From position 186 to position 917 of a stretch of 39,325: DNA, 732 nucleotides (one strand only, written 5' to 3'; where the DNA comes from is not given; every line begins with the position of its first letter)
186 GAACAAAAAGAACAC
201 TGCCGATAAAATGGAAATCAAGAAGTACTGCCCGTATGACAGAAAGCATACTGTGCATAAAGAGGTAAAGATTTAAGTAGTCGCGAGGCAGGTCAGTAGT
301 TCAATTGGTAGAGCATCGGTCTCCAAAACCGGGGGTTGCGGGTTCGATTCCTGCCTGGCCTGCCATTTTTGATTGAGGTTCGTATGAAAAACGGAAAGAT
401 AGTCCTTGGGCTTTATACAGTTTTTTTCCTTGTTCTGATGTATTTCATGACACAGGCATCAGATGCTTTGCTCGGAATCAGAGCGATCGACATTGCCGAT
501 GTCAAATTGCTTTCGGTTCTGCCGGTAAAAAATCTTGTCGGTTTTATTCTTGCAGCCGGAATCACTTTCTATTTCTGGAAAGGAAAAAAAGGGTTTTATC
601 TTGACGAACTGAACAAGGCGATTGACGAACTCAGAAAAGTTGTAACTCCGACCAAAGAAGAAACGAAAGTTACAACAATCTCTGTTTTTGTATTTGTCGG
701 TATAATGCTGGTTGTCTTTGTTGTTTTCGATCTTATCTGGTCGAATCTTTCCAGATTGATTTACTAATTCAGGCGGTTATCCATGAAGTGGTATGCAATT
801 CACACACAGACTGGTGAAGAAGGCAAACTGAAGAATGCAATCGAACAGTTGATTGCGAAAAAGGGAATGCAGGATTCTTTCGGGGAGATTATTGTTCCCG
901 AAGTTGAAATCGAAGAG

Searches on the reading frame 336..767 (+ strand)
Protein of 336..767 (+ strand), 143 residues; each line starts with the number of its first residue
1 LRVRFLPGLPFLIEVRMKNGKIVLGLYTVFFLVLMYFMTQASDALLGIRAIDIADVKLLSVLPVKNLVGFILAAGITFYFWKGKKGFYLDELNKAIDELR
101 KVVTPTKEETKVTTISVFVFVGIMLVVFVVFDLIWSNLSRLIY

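Call 81: search_protein_families(library=pfam, max_evalue=0.01, proteins=[window:336-767:+])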
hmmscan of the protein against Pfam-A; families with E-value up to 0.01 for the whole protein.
window:336-767:+ (143 aa): 1 family
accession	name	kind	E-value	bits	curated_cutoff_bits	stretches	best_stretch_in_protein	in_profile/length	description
PF00584.25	SecE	-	1.4e-12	47.8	22.7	1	95-143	7-55/55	SecE/Sec61-gamma subunits of protein translocation complex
